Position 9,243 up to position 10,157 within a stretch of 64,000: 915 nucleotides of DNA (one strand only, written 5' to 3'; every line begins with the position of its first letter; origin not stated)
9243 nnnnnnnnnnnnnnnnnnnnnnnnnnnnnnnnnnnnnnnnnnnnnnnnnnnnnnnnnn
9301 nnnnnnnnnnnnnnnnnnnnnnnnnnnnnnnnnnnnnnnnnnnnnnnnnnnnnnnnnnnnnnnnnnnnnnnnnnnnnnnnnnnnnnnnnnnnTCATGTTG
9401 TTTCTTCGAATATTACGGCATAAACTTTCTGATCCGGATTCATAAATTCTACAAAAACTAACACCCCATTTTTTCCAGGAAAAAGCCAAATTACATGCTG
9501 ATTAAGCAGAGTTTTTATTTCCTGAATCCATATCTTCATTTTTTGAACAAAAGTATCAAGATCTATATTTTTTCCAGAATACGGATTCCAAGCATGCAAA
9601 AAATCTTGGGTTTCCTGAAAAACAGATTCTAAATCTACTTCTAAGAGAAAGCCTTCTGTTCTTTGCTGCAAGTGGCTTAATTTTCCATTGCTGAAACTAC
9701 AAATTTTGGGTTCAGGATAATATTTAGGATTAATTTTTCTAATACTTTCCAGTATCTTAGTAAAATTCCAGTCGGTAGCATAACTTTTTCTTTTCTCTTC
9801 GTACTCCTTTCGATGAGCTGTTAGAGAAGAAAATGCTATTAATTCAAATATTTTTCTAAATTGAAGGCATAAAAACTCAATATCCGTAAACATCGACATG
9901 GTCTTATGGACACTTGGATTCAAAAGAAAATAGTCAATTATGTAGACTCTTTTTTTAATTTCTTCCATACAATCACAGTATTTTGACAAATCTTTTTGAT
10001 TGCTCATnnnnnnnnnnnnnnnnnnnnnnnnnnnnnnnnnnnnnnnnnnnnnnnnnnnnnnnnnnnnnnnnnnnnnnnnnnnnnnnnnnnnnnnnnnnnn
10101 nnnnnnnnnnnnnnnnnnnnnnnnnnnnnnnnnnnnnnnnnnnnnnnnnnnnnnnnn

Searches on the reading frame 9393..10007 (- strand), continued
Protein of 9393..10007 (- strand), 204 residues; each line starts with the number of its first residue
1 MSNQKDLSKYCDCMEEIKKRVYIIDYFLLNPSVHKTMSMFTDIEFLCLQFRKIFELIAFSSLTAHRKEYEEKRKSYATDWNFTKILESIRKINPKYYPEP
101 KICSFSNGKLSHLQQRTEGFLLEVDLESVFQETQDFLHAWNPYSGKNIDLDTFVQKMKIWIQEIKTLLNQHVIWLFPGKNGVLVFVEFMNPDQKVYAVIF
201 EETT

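Call 110: find_homologous_proteins(query=A2, max_evalue=1e-8)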
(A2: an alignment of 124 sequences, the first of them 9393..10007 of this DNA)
Query A2 (124 sequences) (204 aa, profile of the alignment): 55 proteins with E <= 1e-8 among 2276 candidates.
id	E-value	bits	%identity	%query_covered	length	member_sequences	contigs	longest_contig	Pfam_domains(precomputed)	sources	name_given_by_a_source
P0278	3.3e-78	280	35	97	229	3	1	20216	-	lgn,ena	-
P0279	8.5e-77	275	37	95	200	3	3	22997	-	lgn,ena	-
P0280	1.8e-76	274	36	97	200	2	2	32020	-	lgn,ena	-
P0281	7.4e-76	272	37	96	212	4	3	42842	-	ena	-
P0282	1.0e-75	272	41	86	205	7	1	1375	-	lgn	-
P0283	1.3e-75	271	36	92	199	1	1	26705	-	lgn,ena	-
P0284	2.5e-75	270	40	83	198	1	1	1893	-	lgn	-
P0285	1.8e-74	268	40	99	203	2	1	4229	-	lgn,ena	-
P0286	7.5e-74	266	35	96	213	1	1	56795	-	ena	-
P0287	8.3e-74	265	37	94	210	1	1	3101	-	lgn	-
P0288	7.1e-73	262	33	96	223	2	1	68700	-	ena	-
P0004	4.7e-72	260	38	90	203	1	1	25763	-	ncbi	-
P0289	6.8e-72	259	38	92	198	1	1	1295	-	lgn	-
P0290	1.2e-71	258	41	83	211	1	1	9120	-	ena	-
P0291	4.3e-71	257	42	95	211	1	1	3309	-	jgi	jgi:hypothetical protein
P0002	1.2e-69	252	51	97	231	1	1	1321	PF02810.22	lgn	-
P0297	1.5e-69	252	42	85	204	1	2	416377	-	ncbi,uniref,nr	ncbi:MAG: hypothetical protein PHW18_04940 [Sulfuricurvum sp.]|uniref:hypothetical protein n=1 Tax=S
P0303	6.5e-68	246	35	93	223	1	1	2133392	-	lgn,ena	-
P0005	7.7e-65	236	39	85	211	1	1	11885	-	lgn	-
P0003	6.7e-59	217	38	94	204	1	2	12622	-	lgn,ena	-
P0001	1.7e-57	212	100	100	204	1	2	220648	-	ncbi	-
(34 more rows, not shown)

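Call 111: find_encoding_contigs(protein=P0297, flank=6000, max_places=2)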
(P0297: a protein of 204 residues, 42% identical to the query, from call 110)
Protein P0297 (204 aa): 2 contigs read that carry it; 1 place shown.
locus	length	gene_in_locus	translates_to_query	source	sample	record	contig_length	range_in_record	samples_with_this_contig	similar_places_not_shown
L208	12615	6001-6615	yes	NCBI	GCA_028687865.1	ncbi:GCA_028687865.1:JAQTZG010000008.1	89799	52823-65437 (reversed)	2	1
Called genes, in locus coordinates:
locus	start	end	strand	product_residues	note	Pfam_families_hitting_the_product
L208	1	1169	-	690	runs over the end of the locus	PF00580:UvrD-helicase, PF01443:Viral_helicase1 (faint), PF13086:AAA_11 (weak), PF13245:AAA_19, PF13361:UvrD_C, PF13538:UvrD_C_2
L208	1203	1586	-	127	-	PF02623:FliW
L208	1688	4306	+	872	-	PF00133:tRNA-synt_1, PF01406:tRNA-synt_1e (faint), PF09334:tRNA-synt_1g (weak), PF13603:tRNA-synt_1_2 (weak), PF09334:tRNA-synt_1g, PF08264:Anticodon_1, PF10458:Val_tRNA-synt_C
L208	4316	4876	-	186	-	PF04264:YceI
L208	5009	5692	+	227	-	PF00215:OMPdecase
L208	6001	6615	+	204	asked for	-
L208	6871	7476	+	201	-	-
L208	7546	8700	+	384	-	-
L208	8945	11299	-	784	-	PF06934:CTI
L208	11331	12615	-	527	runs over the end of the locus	PF01520:Amidase_3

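Call 112: find_encoding_contigs(protein=P0303, flank=6000, max_places=2)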
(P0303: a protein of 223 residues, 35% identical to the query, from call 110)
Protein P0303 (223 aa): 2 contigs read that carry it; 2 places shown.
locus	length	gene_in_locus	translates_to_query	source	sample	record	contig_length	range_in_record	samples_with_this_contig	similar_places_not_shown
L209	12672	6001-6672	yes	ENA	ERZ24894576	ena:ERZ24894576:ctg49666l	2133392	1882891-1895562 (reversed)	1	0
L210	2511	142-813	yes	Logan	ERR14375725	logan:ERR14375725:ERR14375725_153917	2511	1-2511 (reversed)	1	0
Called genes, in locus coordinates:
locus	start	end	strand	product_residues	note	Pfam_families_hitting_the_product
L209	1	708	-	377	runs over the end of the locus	PF00155:Aminotran_1_2, PF00266:Aminotran_5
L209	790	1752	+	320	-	PF00892:EamA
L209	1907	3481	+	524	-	PF06253:MTTB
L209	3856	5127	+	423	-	PF00069:Pkinase, PF07714:PK_Tyr_Ser-Thr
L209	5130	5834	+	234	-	PF13672:PP2C_2, PF07228:SpoIIE (weak)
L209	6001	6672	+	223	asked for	-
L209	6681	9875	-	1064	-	PF04313:HSDR_N, PF04851:ResIII, PF18766:SWI2_SNF2, PF00270:DEAD (faint), PF22679:T1R_D3-like, PF11867:T1RH-like_C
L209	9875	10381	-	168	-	PF14367:DUF4411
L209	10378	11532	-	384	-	PF06114:Peptidase_M78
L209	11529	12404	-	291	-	PF01420:Methylase_S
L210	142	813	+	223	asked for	-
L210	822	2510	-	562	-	?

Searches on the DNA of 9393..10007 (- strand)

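Call 70: search_dna_similar(query=L116:3169-3762:+, collection=ecoli_genomes, mode=distant, max_rows=10)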
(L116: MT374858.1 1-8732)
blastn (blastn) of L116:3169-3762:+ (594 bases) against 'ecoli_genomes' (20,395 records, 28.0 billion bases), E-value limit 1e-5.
Records with a match: 28; places in all: 30; records where one place covers at least 80% of the query: 27.
Genomes with a match: 28 of 5426; with a place that covers at least 80% of the query: 27. Places per genome that has any: lowest 1, median 1, highest 2. On chromosomes: 30 places; on plasmids: 0.
Best place of each record, by identity: >=99% 21; 60-80% 7.
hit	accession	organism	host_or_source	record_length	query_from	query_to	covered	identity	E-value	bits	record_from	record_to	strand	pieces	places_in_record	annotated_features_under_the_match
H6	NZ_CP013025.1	Escherichia coli strain 2009C-3133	Homo sapiens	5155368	1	594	100%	100.0%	0e+0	1072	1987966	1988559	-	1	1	hypothetical protein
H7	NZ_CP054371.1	Escherichia coli strain SCU-316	Homo sapiens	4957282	1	594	100%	100.0%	0e+0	1072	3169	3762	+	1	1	hypothetical protein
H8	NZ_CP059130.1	Escherichia coli strain Ec55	Homo sapiens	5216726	1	594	100%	100.0%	0e+0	1072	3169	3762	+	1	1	hypothetical protein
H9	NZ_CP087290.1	Escherichia coli strain APEC 102026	chicken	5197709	1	594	100%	100.0%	0e+0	1072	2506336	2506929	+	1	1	hypothetical protein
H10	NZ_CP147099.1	Escherichia coli strain KOr024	river water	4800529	1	594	100%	100.0%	0e+0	1072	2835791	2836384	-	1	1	hypothetical protein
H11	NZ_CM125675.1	Escherichia coli strain 2020N21-246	Homo sapiens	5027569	1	594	100%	100.0%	0e+0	1072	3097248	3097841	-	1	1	hypothetical protein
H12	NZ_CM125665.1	Escherichia coli strain 2020N21-246-1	not applicable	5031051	1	594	100%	100.0%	0e+0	1072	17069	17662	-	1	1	hypothetical protein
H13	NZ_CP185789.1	Escherichia coli strain M15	Homo sapiens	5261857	1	594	100%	100.0%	0e+0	1072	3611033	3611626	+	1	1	hypothetical protein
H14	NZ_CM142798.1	Escherichia coli strain GPEC996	chicken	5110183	1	594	100%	100.0%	0e+0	1072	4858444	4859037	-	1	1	hypothetical protein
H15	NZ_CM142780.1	Escherichia coli strain GPEC1352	chicken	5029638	1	594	100%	100.0%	0e+0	1072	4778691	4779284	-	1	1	hypothetical protein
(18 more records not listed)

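Call 73: get_annotated_region(hit=H6, flank=6000)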
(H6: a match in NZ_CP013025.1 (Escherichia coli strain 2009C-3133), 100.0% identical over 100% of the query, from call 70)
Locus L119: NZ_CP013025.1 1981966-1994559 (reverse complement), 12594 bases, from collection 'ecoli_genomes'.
description: Escherichia coli strain 2009C-3133 chromosome, complete genome
organism: Escherichia coli strain 2009C-3133 (NCBI taxid 562)
replicon: chromosome; assembly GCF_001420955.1
host: Homo sapiens; source: stool; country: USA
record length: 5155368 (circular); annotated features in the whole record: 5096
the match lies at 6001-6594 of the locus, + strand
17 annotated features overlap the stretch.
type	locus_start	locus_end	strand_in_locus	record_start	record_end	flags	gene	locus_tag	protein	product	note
CDS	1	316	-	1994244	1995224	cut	-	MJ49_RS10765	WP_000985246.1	phage integrase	-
CDS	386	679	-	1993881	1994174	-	-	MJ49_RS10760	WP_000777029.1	helix-turn-helix domain-containing protein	-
CDS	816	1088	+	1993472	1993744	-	-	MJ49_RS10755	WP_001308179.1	Cox family DNA-binding protein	-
CDS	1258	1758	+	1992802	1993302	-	-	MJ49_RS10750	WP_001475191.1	hypothetical protein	-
CDS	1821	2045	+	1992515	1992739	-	-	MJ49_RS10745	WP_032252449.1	DUF2732 family protein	-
CDS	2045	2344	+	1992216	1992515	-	-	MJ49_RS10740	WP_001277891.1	DUF5405 family protein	-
CDS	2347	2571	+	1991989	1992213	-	-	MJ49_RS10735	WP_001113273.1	TraR/DksA family transcriptional regulator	-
CDS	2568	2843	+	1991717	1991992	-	-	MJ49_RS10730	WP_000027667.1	DUF5405 family protein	-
CDS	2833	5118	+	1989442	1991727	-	-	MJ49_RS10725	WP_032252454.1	replication endonuclease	-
CDS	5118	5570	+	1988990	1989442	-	-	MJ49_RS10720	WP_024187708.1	DUF3850 domain-containing protein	-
CDS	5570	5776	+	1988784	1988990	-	-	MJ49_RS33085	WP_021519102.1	hypothetical protein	-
CDS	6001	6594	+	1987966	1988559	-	-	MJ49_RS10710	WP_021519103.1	hypothetical protein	-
CDS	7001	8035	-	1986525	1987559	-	-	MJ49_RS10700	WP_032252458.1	phage portal protein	-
CDS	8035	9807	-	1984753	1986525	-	-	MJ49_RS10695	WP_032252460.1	terminase ATPase subunit family protein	-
CDS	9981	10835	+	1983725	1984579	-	-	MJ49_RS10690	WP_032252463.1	GPO family capsid scaffolding protein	-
CDS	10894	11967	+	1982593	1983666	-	-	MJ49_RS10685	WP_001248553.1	phage major capsid protein, P2 family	-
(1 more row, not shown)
